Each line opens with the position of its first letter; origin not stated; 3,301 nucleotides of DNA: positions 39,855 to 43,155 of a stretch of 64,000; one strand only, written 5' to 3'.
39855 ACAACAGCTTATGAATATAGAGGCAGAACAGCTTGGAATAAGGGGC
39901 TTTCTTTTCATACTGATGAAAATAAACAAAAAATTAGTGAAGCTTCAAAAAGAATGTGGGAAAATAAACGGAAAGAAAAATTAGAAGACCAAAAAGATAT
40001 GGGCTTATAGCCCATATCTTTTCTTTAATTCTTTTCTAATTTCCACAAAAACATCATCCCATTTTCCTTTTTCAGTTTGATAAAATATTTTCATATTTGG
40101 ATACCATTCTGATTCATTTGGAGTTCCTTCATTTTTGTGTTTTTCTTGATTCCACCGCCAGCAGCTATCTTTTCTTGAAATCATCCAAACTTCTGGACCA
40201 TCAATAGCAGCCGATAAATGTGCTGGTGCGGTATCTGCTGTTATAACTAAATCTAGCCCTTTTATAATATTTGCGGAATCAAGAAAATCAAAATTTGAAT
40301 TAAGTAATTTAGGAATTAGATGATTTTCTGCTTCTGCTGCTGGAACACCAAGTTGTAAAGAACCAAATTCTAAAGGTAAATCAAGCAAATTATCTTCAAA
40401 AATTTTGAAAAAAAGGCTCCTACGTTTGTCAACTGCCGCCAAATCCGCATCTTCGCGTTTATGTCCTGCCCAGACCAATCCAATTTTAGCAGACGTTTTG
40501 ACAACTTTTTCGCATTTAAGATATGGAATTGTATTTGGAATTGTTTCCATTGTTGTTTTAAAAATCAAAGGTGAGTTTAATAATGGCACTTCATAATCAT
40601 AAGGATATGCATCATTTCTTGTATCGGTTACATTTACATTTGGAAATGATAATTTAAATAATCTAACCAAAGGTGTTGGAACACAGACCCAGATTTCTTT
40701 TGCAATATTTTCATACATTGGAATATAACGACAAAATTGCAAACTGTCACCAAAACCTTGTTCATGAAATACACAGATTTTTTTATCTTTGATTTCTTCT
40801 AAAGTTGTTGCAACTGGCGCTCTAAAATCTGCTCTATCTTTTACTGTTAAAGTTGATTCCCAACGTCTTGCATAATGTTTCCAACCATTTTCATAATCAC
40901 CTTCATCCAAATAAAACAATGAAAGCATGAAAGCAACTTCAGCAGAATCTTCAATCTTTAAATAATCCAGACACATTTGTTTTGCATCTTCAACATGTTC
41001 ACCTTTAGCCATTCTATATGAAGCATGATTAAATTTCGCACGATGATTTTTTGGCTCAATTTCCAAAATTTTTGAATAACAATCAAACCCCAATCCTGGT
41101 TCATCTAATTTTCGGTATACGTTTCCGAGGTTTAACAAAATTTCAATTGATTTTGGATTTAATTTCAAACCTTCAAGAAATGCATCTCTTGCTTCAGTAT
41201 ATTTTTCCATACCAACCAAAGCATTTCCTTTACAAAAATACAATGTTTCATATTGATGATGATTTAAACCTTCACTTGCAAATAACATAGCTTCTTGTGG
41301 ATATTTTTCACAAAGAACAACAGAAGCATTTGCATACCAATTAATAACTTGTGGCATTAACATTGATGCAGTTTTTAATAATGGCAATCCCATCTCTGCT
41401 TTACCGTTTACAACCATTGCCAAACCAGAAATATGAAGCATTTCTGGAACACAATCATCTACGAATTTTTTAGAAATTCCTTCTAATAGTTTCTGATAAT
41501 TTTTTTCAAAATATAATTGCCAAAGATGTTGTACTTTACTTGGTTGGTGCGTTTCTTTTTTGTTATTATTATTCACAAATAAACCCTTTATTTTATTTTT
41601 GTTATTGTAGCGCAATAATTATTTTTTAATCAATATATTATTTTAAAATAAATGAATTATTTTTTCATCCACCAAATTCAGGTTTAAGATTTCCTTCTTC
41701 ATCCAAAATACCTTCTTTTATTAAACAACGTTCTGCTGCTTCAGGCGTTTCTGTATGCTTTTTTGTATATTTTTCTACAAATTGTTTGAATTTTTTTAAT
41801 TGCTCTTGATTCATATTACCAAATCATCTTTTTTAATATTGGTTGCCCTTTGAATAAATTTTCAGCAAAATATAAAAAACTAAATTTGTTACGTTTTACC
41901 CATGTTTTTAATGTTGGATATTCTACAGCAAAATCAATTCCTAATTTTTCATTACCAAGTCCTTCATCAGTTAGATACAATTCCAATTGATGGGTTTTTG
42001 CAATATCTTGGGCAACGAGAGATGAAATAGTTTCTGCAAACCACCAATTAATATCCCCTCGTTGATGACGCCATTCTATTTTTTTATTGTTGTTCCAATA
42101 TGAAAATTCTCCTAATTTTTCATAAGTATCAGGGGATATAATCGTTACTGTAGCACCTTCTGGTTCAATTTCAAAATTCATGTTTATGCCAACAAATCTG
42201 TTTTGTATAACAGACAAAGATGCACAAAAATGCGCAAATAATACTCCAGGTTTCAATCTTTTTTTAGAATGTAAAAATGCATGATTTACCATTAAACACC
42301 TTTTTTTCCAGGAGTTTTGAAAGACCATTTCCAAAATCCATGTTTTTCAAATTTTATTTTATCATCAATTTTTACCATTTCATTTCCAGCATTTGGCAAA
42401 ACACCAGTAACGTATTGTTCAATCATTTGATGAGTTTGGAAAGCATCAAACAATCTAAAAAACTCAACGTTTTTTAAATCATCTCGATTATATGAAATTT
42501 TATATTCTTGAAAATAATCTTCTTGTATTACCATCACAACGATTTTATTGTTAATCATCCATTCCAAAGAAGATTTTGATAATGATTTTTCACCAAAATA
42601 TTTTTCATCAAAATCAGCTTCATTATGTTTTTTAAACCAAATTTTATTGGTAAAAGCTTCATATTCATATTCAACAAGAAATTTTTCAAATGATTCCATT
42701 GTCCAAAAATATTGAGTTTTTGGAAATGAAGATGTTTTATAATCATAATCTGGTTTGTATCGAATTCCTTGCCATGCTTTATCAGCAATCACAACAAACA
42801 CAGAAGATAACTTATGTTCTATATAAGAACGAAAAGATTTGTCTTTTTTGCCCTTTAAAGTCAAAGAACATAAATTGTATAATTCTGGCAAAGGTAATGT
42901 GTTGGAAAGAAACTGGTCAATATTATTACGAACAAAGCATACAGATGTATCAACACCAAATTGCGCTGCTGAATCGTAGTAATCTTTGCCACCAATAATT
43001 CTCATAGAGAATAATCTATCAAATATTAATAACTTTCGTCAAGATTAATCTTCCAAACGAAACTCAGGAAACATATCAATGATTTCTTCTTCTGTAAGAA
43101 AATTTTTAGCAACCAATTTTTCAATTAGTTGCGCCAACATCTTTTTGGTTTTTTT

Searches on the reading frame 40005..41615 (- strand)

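Call 8: search_protein_families(library=phrogs, max_evalue=0.00001, proteins=[window:40005-41615:-])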
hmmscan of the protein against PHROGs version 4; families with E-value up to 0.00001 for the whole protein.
window:40005-41615:- (536 aa): 1 family
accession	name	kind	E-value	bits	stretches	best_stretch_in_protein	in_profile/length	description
phrog_7590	-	unknown function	1.1e-10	42.6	1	123-230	55-161/234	-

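Call 106: search_protein_families(library=pfam, max_evalue=0.01, proteins=[window:40005-41615:-])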
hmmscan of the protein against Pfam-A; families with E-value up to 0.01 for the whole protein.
window:40005-41615:- (536 aa): 10 families
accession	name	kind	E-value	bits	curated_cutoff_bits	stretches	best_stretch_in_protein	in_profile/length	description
PF00515.34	TPR_1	-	2.2e-11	43.5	27.8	2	158-190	2-34/34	Tetratricopeptide repeat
PF07719.23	TPR_2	-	1.4e-10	40.9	27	1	125-155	3-33/34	Tetratricopeptide repeat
PF13181.12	TPR_8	-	1.1e-08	34.9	25.7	0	158-190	2-34/34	Tetratricopeptide repeat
PF13431.12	TPR_17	-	7.5e-07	29.4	24.4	1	145-172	1-28/34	Tetratricopeptide repeat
PF13414.12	TPR_11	-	8.6e-07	29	26.8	1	130-170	1-41/42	TPR repeat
PF13428.12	TPR_14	-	8e-06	26.5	23.5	0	126-165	4-43/44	Tetratricopeptide repeat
PF01075.23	Glyco_transf_9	-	0.00025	20.9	22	1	443-476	173-206/247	Glycosyltransferase family 9 (heptosyltransferase)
PF13432.12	TPR_16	-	0.0003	21.6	32.7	1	129-172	3-46/65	Tetratricopeptide repeat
PF13424.12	TPR_12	-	0.0019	18.8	30.1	0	158-186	4-32/77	Tetratricopeptide repeat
PF23914.1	TPR_CcmH_CycH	-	0.0051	17.1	42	0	160-249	53-145/158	Cytochrome c-type biogenesis protein H TPR domain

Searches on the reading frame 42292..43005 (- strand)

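Call 66: search_protein_families(library=phrogs, max_evalue=0.001, proteins=[window:42292-43005:-])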
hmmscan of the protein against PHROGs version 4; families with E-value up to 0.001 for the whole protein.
window:42292-43005:- (237 aa): 1 family
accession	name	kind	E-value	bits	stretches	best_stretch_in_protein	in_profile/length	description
phrog_4243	-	unknown function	5.5e-10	40.9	1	1-230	1-228/232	-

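Call 106: search_protein_families(library=pfam, max_evalue=0.01, proteins=[window:42292-43005:-])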
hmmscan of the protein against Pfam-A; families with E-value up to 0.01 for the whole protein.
window:42292-43005:- (237 aa): 0 families
